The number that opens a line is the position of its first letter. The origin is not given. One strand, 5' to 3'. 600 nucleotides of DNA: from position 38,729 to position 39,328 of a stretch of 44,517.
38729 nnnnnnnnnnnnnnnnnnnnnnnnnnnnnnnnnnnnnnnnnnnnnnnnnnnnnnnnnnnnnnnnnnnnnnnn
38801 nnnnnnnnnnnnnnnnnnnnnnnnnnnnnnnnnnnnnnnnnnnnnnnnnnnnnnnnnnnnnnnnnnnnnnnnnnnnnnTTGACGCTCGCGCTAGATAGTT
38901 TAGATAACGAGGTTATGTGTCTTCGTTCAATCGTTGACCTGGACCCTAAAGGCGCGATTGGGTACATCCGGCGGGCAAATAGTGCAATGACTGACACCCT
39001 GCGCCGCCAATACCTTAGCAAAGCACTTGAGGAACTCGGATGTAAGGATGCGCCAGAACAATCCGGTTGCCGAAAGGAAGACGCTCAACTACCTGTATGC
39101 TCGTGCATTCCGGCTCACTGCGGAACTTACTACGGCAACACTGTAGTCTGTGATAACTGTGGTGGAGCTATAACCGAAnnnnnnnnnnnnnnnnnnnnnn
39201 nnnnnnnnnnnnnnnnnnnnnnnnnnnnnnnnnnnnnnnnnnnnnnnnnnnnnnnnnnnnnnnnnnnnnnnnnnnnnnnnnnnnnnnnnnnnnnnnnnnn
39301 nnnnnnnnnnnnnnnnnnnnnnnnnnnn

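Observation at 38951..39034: A 28-residue motif shared by two otherwise unrelated proteins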

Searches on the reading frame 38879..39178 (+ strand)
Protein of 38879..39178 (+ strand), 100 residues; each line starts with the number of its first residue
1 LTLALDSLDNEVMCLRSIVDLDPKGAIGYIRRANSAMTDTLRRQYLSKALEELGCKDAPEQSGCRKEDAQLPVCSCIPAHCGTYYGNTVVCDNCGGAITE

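Call 16: find_homologous_proteins(query=window:38879-39178:+, max_evalue=0.01)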
Query seq(100 aa) (100 aa): 51 proteins with E <= 0.01 among 52 candidates.
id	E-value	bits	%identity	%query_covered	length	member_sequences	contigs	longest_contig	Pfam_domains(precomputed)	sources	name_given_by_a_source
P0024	5.1e-58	211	96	100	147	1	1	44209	-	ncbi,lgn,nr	ncbi:TPA: hypothetical protein RUT42_003444 [Escherichia coli]|nr:hypothetical protein [Escherichia 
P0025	5.7e-58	211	96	100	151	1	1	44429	-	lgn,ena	-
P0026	7.4e-58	211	96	100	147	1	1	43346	-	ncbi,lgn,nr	ncbi:TPA: hypothetical protein RJ683_004322 [Escherichia coli]|nr:hypothetical protein [Escherichia 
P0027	1.3e-57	210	95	100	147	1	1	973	-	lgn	-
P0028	4.5e-56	205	92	100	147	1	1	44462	-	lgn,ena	-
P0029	1.3e-55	204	92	100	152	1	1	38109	-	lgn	-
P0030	7.5e-50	185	85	100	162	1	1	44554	-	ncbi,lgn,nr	ncbi:TPA: hypothetical protein QIE42_004498 [Escherichia coli]|nr:hypothetical protein [Escherichia 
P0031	4.5e-35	138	73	96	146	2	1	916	-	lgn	-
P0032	2.1e-34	136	73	96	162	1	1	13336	-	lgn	-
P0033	6.8e-34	134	75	95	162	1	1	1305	-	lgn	-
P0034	2.0e-33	132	71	95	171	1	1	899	-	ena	-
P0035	2.0e-33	132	69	95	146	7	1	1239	-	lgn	-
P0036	2.2e-33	132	91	70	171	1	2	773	-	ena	-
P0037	4.3e-33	131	71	96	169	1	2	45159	-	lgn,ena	-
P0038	8.3e-33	130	90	70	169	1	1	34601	-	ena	-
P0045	2.9e-32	129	89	70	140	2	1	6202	-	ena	-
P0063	3.4e-26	109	66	95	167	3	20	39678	-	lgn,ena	-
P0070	2.0e-16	78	62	69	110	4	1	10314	-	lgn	-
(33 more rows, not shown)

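Call 48: search_protein_families(library=pfam, proteins=[P0070, P0045, P0063], max_evalue=0.1)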
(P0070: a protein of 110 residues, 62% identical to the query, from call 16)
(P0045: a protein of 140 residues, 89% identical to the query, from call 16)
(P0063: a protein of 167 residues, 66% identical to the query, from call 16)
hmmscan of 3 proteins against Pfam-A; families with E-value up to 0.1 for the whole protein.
P0070 (110 aa): 10 families
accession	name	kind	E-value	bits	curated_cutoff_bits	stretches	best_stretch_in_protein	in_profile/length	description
PF10805.13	DUF2730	-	0.034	14.7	24.9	1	10-55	47-92/102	Protein of unknown function (DUF2730)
PF25443.1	ANG-1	-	0.038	14.6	28.5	1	2-59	27-79/105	ANG-1-like domain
PF25055.1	DUF7792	-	0.04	14.5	27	1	11-51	10-51/120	Domain of unknown function (DUF7792)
PF10506.14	USHBP1_PDZ-bd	-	0.07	13.7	24.5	0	20-55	19-51/65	Harmonin-binding protein USHBP1, PDZ-binding domain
PF25017.1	zf-C2HC_3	-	0.072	13.5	24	0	95-108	20-33/47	C2HC zinc finger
PF13926.11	DUF4211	-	0.074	13.6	27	1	18-84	55-121/137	Domain of unknown function (DUF4211)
PF20379.3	DUF6674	-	0.075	13.1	28.5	1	5-57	2-53/251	Family of unknown function (DUF6674)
PF17765.7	MLTR_LBD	-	0.087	13.3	26.3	0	3-46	66-109/168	MmyB-like transcription regulator ligand binding domain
PF21774.3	NagJ_C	-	0.094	13.9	28.3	0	12-56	6-44/114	Hyaluronidase post-catalytic domain-like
PF16331.10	TolA_bind_tri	-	0.094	13.3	30.1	0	13-57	28-70/76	TolA binding protein trimerisation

P0045 (140 aa): 8 families
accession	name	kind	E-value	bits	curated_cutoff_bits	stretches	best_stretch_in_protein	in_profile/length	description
PF20302.4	HisK-N-like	-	0.00066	20.3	27.8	1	4-59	42-97/132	HisK-N-like globin domain of the ASK signalosome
PF25785.1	TPR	-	0.0024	18.6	27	1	20-59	5-44/110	Nucleoprotein TPR-like domain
PF06810.17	Phage_scaffold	-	0.005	17.3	35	1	17-49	29-61/170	Phage capsid assembly scaffolding protein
PF24627.1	PUMA_CC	-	0.021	15.3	30.1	1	30-57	2-29/74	PUMA coiled-coil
PF14362.11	DUF4407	-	0.026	14.2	31.3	1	17-84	126-193/297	Domain of unknown function (DUF4407)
PF14389.11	Lzipper-MIP1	-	0.034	14.9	32.2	0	21-60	3-43/84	Leucine-zipper of ternary complex factor MIP1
PF16808.10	PKcGMP_CC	-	0.037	14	35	0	43-65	8-30/35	Coiled-coil N-terminus of cGMP-dependent protein kinase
PF25481.1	Nucleoprot-TPR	-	0.043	14.3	27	0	25-65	29-69/80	Nucleoprotein TPR-like domain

P0063 (167 aa): 8 families
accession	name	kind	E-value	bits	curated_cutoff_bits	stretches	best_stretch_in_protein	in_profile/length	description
PF20302.4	HisK-N-like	-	0.00026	21.6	27.8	1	4-57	42-95/132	HisK-N-like globin domain of the ASK signalosome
PF24627.1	PUMA_CC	-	0.0064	16.9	30.1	1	30-58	2-30/74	PUMA coiled-coil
PF25785.1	TPR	-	0.029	15.1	27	1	21-58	6-43/110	Nucleoprotein TPR-like domain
PF17098.10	Wtap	-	0.044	14.1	35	1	13-62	102-151/155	WTAP/Mum2p family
PF03623.18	Focal_AT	-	0.066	13.6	23.3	1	13-92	23-103/133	Focal adhesion targeting region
PF04859.17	DUF641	-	0.086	13.6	27.6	0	17-65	65-113/127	Plant protein of unknown function (DUF641)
PF06810.17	Phage_scaffold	-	0.089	13.2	35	0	17-49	29-61/170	Phage capsid assembly scaffolding protein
PF07544.18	Med9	-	0.094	13.2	26.9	0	10-49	8-46/80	RNA polymerase II transcription mediator complex subunit 9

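Call 55: search_protein_families(library=ncbifam, proteins=[P0045], max_evalue=1)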
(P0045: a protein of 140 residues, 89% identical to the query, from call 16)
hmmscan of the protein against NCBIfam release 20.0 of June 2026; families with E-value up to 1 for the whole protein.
P0045 (140 aa): 3 families
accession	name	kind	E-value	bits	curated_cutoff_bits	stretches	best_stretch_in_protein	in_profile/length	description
NF052320.1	Cbp1_fam_LP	subfamily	0.0072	15.9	90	1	11-66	103-160/286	Cbp1 family collagen-binding glycoprotein adhesin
NF047839.1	PspM_Rv2743c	equivalog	0.023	14.6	80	1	6-66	102-165/220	phage shock envelope stress response protein PspM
NF033829.0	plas_excl_MbeD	equivalog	0.29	11.5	60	1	16-40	43-67/69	MbeD family mobilization/exclusion protein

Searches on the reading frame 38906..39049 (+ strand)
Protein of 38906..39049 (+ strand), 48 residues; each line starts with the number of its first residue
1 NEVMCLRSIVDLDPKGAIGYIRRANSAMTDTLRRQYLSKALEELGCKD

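Call 41: search_dna_similar(query=window:38906-39049:+, collection=phages, mode=protein, max_rows=60, max_evalue=1)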
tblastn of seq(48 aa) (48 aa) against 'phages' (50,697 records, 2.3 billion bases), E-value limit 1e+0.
Records with a match: 28; places in all: 28; records where one place covers at least 80% of the query: 18.
Best place of each record, by identity: 95-99% 1; 60-80% 10; <60% 17.
By first word of the organism name: Escherichia 17; Salmonella 10; Shigella 1.
By host as written in the record: Escherichia coli 11; Salmonella enterica subsp. enterica serovar Typhimurium 3; Salmonella enterica subsp. enterica serovar Typhimurium ATCC 14028 2; Salmonella enterica subsp. enterica serovar Typhimurium CMCC50115 2; Salmonella sp. 2; Escherichia coli (EPEC) 1; Salmonella enterica subsp. enterica serovar Typhimurium wild type HJL393 1; Escherichia coli #5522 1; and 5 more.
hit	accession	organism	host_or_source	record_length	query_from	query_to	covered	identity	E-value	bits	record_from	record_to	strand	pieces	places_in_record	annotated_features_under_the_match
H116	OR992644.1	Escherichia phage EP-B-K_E2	Escherichia coli (EPEC)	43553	1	48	100%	97.9%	2e-25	101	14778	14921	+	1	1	record has no annotation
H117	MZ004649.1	Salmonella phage vB_STM-ZS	Salmonella enterica subsp. enterica ...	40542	15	44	63%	76.7%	7e-6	45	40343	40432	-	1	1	hypothetical protein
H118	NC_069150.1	Salmonella phage vB_STM-ZS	Salmonella enterica subsp. enterica ...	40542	15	44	63%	76.7%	7e-6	45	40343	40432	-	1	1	hypothetical protein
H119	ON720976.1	Salmonella phage GRNsp27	Salmonella enterica subsp. enterica ...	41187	15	44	63%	76.7%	7e-6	45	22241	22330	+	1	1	hypothetical protein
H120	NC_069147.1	Salmonella phage GRNsp27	Salmonella enterica subsp. enterica ...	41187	15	44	63%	76.7%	7e-6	45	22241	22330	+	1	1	hypothetical protein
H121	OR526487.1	Salmonella phage STP-1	Salmonella enterica subsp. enterica ...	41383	15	44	63%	76.7%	7e-6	45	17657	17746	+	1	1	hypothetical protein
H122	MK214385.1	Salmonella phage TS6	Salmonella sp.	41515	15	44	63%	76.7%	7e-6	45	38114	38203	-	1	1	hypothetical protein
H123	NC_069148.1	Salmonella phage TS6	Salmonella sp.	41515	15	44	63%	76.7%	7e-6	45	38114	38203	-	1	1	hypothetical protein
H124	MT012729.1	Salmonella phage vB_SenTO17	Salmonella enterica subsp. enterica ...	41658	15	44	63%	76.7%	7e-6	45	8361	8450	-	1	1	hypothetical protein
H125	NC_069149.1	Salmonella phage vB_SenTO17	Salmonella enterica subsp. enterica ...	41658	15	44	63%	76.7%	7e-6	45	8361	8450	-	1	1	hypothetical protein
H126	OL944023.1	Salmonella phage PhiSTP2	Salmonella enterica subsp. enterica ...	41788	15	44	63%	76.7%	7e-6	45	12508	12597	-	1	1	hypothetical protein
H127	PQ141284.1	Escherichia phage fEg-Eco06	Escherichia coli #5522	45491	2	47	96%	50.0%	1e-6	47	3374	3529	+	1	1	hypothetical protein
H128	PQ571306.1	Shigella phage phiSD1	Shigella dysenteriae X12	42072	2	44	90%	53.1%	5e-7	49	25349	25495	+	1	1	hypothetical protein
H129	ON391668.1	Escherichia phage SZH-1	Escherichia coli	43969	2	44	90%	53.1%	5e-7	49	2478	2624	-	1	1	hypothetical protein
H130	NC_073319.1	Escherichia phage SZH-1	Escherichia coli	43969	2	44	90%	53.1%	5e-7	49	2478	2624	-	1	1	hypothetical protein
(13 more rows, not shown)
